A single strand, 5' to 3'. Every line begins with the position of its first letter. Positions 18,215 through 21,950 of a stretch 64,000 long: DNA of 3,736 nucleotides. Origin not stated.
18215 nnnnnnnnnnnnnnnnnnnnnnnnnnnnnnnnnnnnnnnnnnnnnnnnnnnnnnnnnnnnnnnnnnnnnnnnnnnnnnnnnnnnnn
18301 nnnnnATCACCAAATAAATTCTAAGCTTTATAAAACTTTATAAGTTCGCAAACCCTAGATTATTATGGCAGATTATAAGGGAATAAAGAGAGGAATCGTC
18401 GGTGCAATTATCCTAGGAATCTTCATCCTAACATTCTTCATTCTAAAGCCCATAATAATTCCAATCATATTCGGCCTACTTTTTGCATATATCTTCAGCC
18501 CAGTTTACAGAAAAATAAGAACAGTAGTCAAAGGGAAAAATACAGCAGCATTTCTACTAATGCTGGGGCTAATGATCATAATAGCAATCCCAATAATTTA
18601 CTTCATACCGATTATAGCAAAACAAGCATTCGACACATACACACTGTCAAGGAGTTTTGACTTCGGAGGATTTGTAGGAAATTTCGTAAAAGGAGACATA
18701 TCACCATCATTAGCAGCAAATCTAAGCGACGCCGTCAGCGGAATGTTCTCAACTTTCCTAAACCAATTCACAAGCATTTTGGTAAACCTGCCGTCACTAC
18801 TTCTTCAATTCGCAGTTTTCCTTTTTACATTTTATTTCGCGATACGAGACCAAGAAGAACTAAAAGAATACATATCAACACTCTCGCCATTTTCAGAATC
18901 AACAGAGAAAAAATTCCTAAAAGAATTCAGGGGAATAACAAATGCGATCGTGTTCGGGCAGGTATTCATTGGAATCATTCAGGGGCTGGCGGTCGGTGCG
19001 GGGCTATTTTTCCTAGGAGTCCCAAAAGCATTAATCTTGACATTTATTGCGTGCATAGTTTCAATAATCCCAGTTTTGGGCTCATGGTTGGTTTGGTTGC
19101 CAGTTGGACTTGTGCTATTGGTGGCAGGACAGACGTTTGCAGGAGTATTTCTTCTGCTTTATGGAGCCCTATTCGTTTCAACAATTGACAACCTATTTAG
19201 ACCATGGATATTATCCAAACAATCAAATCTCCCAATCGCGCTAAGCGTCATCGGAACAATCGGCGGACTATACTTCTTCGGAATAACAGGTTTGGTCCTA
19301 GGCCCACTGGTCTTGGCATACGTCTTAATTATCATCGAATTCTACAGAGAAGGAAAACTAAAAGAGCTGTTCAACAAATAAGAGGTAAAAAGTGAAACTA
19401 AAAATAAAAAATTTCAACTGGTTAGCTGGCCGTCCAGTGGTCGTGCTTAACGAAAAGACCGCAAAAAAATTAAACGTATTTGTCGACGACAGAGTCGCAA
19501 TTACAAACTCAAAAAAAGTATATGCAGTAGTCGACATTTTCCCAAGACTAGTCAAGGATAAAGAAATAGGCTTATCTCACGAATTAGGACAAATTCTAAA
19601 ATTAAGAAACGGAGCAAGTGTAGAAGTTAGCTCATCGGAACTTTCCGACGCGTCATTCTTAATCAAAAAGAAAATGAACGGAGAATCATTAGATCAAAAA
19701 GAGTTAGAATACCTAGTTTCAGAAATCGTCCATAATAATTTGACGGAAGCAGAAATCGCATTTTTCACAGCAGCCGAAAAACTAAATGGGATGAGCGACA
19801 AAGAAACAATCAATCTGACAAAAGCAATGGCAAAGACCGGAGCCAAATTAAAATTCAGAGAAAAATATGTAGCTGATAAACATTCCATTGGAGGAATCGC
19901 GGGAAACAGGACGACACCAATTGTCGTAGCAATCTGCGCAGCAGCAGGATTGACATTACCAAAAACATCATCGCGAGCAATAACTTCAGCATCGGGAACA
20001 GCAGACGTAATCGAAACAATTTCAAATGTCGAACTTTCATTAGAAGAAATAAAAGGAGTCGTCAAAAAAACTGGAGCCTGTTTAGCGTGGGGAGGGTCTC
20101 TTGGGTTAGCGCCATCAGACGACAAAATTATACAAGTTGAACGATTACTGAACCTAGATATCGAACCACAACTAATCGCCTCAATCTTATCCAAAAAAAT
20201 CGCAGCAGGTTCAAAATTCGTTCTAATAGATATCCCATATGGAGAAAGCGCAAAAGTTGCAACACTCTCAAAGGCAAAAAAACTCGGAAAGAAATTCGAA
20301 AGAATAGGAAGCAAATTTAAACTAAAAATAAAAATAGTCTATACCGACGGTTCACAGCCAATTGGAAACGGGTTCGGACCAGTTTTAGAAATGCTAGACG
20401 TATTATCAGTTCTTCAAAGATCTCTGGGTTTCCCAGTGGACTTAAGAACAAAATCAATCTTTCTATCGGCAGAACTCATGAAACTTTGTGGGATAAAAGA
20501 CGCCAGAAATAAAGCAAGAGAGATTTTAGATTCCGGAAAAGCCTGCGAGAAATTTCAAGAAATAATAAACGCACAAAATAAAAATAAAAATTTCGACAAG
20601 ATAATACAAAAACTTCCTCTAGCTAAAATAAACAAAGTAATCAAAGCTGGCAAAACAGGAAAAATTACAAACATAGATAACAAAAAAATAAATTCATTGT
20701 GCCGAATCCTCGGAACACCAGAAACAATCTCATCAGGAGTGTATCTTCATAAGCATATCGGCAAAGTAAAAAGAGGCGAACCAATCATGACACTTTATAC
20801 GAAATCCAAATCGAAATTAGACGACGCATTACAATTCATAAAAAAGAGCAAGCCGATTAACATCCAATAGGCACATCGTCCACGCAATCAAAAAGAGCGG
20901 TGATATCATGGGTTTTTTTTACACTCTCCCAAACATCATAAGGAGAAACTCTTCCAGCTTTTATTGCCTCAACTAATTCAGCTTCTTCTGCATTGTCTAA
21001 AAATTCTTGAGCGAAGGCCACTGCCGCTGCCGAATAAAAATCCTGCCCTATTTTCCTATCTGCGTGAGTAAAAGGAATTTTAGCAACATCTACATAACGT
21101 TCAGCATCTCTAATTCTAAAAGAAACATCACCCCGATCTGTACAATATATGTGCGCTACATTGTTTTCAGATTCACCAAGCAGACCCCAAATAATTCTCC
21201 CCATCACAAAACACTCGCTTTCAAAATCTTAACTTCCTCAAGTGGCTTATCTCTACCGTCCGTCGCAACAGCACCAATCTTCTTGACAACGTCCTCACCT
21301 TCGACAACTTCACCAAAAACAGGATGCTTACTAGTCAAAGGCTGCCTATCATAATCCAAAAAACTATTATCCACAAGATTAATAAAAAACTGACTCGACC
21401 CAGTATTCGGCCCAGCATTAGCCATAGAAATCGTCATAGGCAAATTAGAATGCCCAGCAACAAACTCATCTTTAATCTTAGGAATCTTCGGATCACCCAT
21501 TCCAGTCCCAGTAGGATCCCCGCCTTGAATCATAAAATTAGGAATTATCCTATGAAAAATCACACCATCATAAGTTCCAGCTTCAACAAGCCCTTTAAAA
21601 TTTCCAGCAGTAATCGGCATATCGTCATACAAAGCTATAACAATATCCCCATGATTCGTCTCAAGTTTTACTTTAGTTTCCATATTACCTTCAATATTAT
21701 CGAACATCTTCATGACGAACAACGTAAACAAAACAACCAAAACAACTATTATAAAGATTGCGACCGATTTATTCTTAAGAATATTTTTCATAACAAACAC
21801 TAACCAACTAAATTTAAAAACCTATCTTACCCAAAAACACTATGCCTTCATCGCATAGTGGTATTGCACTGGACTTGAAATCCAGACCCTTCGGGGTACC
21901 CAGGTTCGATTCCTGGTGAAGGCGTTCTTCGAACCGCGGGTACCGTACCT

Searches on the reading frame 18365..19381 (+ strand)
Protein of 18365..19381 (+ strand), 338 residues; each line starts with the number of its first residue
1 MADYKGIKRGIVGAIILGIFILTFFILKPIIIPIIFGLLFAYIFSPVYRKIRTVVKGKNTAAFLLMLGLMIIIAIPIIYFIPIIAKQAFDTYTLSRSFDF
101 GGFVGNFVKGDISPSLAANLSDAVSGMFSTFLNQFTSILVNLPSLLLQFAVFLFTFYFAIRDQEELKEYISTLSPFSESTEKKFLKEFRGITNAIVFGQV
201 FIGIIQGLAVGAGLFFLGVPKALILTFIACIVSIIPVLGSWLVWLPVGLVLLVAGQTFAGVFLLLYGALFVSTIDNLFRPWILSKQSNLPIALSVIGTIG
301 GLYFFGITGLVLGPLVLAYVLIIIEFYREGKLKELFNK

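Call 33: search_protein_families(library=pfam, proteins=[window:18365-19381:+], max_evalue=0.001)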
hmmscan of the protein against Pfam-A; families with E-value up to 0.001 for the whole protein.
window:18365-19381:+ (338 aa): 2 families
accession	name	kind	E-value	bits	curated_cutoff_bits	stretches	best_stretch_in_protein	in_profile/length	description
PF01594.21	AI-2E_transport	-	1.8e-38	133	34.3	1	12-328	4-327/327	AI-2E family transporter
PF23135.2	TRI4_N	-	0.0006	20.2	27.8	0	158-188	26-56/61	TRI4 N-terminal domain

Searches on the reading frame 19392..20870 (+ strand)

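Call 33: search_protein_families(library=pfam, proteins=[window:19392-20870:+], max_evalue=0.001)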
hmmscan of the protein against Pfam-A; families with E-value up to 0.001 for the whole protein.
window:19392-20870:+ (492 aa): 4 families
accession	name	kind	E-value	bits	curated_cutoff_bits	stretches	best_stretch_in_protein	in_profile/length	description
PF02885.22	Glycos_trans_3N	-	6.9e-14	51.8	26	1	90-150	3-63/63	Glycosyl transferase family, helical bundle domain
PF00591.27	Glycos_transf_3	-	8.3e-11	42.4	27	1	158-384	2-252/253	Glycosyl transferase family, a/b domain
PF07831.19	PYNP_C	-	3e-08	33.7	27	1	425-489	2-74/75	Pyrimidine nucleoside phosphorylase C-terminal domain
PF02359.24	CDC48_N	-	0.00068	20.2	35.1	0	9-82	9-83/85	Cell division protein 48 (CDC48), N-terminal domain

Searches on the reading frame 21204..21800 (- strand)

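Call 74: search_protein_families(library=pfam, proteins=[window:21204-21800:-], max_evalue=0.01)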
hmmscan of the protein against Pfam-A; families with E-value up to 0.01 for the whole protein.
window:21204-21800:- (198 aa): 1 family
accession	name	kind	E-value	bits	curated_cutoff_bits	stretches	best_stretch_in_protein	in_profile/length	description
PF00160.26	Pro_isomerase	-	8.2e-46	156.6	21.7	1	44-197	2-159/159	Cyclophilin type peptidyl-prolyl cis-trans isomerase/CLD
